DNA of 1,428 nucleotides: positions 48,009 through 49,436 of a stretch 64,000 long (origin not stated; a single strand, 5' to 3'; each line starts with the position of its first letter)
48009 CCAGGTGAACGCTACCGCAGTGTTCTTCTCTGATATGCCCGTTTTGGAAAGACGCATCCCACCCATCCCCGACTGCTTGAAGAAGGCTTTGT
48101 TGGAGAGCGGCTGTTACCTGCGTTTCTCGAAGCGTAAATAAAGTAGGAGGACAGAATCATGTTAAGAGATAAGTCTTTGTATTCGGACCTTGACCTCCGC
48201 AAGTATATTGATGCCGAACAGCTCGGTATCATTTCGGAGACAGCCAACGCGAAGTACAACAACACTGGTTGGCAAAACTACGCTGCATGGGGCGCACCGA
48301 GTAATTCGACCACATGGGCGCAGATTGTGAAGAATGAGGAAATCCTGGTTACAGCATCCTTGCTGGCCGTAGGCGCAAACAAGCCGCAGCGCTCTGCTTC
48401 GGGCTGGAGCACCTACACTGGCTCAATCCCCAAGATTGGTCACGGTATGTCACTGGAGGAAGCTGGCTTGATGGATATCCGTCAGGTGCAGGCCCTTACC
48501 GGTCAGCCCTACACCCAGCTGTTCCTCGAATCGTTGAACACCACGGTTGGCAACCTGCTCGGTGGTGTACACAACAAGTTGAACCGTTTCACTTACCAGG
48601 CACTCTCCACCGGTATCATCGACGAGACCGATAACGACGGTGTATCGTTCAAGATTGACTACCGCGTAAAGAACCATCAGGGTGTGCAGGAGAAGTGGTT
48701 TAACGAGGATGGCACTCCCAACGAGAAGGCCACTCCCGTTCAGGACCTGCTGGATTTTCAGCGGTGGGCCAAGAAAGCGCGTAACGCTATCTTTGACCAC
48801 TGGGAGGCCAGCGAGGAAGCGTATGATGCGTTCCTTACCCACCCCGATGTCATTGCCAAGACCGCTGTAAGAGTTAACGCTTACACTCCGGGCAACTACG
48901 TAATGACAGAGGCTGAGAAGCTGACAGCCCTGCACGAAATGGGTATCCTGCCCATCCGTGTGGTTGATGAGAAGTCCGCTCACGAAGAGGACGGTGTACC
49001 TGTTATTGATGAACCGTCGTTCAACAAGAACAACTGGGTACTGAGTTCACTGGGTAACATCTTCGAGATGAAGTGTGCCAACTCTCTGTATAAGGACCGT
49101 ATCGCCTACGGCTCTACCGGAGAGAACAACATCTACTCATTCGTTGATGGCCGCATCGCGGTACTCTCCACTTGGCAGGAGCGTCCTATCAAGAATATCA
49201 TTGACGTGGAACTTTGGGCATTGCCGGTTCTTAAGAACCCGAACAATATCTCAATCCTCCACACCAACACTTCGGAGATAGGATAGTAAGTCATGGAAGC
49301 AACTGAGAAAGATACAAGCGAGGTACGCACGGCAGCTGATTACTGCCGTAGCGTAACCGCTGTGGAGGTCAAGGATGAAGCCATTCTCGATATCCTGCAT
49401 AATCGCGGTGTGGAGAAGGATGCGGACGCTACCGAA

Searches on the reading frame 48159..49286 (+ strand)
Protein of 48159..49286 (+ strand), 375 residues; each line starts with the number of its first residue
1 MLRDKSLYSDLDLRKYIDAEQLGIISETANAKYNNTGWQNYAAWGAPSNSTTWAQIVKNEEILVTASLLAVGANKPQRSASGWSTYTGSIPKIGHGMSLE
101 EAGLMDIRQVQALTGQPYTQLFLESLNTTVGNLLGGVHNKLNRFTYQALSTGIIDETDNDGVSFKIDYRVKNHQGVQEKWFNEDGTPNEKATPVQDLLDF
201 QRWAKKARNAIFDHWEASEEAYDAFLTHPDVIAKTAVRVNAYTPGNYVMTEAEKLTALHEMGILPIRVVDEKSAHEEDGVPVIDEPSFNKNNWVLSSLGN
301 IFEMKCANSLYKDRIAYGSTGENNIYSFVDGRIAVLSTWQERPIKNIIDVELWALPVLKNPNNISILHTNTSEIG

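Call 48: search_protein_families(library=phrogs, proteins=[window:48159-49286:+], max_evalue=0.001)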
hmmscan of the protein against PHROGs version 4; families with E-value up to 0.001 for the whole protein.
window:48159-49286:+ (375 aa): 1 family
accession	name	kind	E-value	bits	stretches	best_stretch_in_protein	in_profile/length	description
phrog_29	-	head and packaging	4.4e-16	60.1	1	47-371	58-360/439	major head protein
